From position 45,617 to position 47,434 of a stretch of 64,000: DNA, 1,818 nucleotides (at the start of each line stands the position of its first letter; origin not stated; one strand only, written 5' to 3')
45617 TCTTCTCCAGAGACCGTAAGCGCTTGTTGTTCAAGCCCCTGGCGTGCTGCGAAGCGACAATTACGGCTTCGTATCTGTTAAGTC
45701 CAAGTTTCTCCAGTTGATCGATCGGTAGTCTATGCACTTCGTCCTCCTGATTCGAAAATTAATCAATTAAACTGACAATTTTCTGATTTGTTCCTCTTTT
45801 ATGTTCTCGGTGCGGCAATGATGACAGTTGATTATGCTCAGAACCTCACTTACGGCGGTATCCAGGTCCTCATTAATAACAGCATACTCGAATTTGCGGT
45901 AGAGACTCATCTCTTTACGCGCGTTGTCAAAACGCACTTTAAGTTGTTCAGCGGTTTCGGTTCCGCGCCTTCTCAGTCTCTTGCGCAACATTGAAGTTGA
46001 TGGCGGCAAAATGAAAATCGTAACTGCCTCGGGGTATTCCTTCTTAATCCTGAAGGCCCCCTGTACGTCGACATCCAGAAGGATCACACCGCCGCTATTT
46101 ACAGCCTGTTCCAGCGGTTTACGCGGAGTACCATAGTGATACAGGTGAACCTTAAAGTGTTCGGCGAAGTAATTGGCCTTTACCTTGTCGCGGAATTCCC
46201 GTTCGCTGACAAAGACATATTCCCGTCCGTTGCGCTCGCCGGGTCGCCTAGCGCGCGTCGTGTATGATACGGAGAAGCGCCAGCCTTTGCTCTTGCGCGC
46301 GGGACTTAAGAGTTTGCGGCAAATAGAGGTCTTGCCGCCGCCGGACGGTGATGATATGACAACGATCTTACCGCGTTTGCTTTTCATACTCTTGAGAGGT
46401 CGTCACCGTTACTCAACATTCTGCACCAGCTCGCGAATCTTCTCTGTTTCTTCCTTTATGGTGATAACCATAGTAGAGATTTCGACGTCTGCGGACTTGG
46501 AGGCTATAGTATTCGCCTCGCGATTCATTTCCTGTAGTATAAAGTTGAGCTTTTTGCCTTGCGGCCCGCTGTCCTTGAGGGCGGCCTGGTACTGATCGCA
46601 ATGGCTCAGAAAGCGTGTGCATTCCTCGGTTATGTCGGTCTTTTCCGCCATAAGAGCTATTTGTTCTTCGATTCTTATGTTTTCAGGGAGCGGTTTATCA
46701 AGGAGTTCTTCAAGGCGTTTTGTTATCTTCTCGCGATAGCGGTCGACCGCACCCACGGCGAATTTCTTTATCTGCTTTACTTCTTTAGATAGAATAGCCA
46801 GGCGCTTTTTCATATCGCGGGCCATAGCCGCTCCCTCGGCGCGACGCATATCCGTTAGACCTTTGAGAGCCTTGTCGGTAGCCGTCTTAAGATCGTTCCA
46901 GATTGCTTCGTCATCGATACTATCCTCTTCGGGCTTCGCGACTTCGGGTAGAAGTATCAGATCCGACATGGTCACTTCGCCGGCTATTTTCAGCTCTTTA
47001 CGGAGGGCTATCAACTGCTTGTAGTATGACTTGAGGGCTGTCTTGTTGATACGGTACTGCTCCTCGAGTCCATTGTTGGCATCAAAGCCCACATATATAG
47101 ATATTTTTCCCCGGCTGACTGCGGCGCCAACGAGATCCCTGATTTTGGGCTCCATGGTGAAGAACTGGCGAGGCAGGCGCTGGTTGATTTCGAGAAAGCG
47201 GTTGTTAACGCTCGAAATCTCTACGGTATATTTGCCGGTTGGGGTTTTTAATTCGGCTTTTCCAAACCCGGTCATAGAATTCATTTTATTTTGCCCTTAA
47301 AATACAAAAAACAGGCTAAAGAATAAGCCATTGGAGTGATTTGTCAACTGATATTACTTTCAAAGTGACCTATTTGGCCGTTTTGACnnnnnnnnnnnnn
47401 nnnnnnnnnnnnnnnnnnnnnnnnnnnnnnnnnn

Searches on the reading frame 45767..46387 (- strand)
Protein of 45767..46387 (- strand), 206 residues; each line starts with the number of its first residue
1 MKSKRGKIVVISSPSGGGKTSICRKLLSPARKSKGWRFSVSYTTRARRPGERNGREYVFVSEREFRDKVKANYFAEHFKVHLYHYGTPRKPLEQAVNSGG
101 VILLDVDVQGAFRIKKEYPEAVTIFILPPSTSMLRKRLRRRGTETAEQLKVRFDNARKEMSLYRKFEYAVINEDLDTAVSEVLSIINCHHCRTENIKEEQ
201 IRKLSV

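Call 77: search_protein_families(library=pfam, proteins=[window:45767-46387:-])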
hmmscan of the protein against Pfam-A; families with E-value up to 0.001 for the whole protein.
window:45767-46387:- (206 aa): 3 families
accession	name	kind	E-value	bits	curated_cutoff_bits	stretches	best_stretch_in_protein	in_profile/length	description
PF00625.27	Guanylate_kin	-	1.7e-43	148.9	25.2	1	6-187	2-180/182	Guanylate kinase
PF11341.13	DUF3143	-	0.00019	22.2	25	0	147-180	29-63/65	Protein of unknown function (DUF3143)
PF03266.21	NTPase_1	-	0.00031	21.1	23.9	1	9-82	2-78/168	NTPase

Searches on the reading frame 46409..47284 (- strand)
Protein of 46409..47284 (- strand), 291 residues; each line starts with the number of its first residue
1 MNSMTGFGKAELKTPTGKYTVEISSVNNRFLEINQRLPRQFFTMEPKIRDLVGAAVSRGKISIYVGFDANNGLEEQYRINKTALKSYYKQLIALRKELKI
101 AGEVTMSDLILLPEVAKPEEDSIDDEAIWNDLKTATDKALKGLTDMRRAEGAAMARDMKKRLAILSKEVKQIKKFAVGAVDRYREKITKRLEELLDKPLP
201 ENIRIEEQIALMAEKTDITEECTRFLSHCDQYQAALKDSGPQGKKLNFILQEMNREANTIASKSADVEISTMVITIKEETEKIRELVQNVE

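Call 77: search_protein_families(library=pfam, proteins=[window:46409-47284:-])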
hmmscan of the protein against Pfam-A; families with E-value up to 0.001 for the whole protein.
window:46409-47284:- (291 aa): 2 families
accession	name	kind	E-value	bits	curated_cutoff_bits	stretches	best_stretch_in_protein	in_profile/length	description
PF03755.18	YicC-like_N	-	2.5e-44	151.9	25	1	1-155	1-155/156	Endoribonuclease YicC-like, N-terminal region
PF08340.16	YicC-like_C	-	5.8e-39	133.4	27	1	174-291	3-120/120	Endoribonuclease YicC-like, C-terminal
